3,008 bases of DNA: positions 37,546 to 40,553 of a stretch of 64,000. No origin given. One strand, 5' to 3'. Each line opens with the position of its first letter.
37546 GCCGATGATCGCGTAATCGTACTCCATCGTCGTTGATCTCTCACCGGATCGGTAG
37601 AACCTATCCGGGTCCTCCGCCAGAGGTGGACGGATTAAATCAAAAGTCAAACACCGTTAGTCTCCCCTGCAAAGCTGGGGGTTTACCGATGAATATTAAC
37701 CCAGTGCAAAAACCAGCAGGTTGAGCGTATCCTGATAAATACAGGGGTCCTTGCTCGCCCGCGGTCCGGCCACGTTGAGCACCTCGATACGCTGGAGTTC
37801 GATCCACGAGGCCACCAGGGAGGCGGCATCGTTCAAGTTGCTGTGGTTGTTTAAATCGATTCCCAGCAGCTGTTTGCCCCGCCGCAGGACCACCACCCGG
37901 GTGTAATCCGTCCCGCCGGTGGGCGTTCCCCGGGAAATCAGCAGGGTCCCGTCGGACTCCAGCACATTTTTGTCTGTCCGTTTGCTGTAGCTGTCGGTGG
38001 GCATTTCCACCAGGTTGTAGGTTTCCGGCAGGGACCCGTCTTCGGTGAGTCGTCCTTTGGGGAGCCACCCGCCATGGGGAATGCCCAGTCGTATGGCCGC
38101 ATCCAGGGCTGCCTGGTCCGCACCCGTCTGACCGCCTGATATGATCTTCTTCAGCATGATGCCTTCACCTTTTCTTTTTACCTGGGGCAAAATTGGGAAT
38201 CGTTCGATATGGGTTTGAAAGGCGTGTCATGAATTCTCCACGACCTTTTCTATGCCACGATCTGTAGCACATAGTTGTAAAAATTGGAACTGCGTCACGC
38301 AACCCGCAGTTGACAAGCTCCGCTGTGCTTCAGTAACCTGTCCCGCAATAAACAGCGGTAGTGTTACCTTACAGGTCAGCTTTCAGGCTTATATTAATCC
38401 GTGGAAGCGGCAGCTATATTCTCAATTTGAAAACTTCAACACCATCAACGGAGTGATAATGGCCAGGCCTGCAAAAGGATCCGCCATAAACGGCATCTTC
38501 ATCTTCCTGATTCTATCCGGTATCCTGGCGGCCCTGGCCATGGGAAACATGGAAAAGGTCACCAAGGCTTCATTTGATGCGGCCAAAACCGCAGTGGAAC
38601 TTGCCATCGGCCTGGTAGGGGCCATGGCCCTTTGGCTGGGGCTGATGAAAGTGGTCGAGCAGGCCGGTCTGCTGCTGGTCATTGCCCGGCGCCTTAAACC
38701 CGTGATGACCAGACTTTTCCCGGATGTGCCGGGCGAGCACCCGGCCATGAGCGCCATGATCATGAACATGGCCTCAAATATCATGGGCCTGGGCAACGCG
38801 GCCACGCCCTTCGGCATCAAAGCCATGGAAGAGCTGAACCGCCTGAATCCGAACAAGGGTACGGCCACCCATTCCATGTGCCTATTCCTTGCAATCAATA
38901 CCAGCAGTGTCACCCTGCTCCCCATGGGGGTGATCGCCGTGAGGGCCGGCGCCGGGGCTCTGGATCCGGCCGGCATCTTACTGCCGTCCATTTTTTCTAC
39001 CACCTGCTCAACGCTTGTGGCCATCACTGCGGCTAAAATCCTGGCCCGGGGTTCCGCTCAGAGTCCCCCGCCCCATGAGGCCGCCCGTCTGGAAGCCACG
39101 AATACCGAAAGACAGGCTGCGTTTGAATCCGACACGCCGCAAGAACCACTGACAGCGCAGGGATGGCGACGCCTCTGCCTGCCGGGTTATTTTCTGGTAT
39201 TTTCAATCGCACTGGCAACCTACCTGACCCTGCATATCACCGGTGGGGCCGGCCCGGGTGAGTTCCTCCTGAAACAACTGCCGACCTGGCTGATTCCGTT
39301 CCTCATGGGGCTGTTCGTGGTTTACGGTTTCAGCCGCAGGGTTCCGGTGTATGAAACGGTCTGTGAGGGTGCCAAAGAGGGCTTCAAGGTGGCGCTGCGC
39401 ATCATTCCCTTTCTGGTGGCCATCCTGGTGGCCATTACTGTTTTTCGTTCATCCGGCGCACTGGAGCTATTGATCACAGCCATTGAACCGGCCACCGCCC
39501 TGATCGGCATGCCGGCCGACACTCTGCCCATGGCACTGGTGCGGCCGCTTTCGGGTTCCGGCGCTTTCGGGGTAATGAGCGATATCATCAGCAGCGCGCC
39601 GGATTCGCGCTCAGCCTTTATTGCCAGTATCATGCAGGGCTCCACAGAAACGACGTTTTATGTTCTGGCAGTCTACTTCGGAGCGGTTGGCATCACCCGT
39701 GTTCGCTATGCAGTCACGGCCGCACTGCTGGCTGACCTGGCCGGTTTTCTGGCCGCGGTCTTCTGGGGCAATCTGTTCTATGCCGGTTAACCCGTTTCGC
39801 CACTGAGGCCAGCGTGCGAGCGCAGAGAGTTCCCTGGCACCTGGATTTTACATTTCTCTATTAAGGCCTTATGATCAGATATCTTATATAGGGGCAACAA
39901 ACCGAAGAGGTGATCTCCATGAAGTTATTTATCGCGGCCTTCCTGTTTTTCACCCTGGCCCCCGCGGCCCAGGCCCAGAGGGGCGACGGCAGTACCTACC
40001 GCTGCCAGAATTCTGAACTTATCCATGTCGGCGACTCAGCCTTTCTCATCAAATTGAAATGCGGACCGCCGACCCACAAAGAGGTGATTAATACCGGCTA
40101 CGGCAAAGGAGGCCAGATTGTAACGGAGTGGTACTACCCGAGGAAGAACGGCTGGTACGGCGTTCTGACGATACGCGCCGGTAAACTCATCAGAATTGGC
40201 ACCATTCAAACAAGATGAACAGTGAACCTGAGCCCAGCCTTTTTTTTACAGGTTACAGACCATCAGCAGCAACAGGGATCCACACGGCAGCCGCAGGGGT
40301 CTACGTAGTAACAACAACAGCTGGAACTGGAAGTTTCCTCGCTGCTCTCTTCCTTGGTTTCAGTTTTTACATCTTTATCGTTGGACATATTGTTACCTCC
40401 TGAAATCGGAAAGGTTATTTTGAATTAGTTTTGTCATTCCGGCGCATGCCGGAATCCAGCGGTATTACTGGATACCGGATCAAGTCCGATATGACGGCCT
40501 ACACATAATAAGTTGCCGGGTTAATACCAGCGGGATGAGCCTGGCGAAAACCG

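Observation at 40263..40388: Hidden 41-aa cysteine-rich peptide gene with a perfect Shine-Dalgarno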

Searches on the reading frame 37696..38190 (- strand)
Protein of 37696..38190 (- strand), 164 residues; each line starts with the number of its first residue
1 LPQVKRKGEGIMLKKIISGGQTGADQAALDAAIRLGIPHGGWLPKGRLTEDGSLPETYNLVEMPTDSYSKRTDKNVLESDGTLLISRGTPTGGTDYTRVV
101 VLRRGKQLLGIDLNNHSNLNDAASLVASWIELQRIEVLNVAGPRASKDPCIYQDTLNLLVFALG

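Call 7: search_protein_families(library=ncbifam, proteins=[window:37696-38190:-], max_evalue=1)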
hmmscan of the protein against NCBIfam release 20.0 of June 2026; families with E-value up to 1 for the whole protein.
window:37696-38190:- (164 aa): 2 families
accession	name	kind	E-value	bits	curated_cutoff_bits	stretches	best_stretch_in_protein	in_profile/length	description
TIGR00198.1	cat_per_HPI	equivalog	0.064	11.3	770.25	1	14-114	515-612/716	catalase/peroxidase HPI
TIGR01279.1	DPOR_bchN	equivalog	0.23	10.3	419.95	1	32-101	174-240/407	ferredoxin:protochlorophyllide reductase (ATP-dependent) subunit N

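Call 8: search_protein_families(library=pfam, proteins=[window:37696-38190:-], max_evalue=1)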
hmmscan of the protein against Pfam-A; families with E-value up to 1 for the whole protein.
window:37696-38190:- (164 aa): 3 families
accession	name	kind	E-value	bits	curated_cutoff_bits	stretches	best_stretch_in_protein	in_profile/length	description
PF12694.12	cpYpsA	-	3.9e-53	179.5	26.2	1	16-159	1-141/145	Circularly permutated YpsA SLOG family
PF23924.1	DUF7263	-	0.073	13.1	27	1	77-106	93-122/222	Family of unknown function (DUF7263)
PF12385.14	Peptidase_C70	-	0.14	12.5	19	1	48-99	58-107/141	Papain-like cysteine protease AvrRpt2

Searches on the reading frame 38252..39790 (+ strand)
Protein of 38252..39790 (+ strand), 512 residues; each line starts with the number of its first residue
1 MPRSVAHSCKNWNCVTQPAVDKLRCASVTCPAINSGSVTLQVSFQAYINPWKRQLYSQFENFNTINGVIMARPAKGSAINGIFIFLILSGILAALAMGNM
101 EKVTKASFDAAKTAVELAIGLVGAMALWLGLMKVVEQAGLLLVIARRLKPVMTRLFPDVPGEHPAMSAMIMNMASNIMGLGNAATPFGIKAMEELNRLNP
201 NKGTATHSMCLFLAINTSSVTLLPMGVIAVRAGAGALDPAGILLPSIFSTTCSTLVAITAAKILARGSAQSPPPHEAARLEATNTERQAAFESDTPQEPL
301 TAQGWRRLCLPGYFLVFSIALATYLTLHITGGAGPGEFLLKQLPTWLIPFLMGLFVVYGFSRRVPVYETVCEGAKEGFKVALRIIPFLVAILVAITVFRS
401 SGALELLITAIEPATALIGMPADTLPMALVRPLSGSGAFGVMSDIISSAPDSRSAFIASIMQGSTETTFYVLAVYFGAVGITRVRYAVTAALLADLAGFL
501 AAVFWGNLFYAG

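Call 7: search_protein_families(library=ncbifam, proteins=[window:38252-39790:+], max_evalue=1)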
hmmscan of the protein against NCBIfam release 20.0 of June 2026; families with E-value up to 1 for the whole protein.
window:38252-39790:+ (512 aa): 1 family
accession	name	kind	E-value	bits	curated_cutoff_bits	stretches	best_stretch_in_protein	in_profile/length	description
NF007811.0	PRK10519.1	equivalog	1.4e-07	31.2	111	1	366-447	11-93/155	hypothetical protein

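Call 8: search_protein_families(library=pfam, proteins=[window:38252-39790:+], max_evalue=1)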
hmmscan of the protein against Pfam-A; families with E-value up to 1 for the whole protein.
window:38252-39790:+ (512 aa): 1 family
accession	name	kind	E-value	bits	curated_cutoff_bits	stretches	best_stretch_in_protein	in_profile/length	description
PF07670.19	Gate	-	1.9e-18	67.3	29.6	2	119-227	2-98/104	Nucleoside recognition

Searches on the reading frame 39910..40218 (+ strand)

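Call 7: search_protein_families(library=ncbifam, proteins=[window:39910-40218:+], max_evalue=1)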
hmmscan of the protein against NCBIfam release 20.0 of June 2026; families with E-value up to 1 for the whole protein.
window:39910-40218:+ (102 aa): 1 family
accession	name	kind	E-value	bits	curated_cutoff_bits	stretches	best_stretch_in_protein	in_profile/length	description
TIGR04200.2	targ_of_XrtJ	subfamily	0.015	15.1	40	1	5-35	4-28/57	PExPT-CTERM protein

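Call 8: search_protein_families(library=pfam, proteins=[window:39910-40218:+], max_evalue=1)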
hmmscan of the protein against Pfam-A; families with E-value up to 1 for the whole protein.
window:39910-40218:+ (102 aa): 1 family
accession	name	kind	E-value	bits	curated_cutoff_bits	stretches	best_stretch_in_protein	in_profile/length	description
PF11006.13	DUF2845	-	1.1e-07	32.5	21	1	28-96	2-87/90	Protein of unknown function (DUF2845)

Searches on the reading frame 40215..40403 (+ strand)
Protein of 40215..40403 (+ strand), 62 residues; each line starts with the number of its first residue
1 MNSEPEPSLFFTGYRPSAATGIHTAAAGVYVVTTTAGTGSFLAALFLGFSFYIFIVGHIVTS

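Call 7: search_protein_families(library=ncbifam, proteins=[window:40215-40403:+], max_evalue=1)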
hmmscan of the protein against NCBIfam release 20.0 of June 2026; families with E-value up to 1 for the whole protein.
window:40215-40403:+ (62 aa): 0 families

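Call 8: search_protein_families(library=pfam, proteins=[window:40215-40403:+], max_evalue=1)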
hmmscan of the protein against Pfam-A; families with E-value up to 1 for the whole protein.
window:40215-40403:+ (62 aa): 0 families
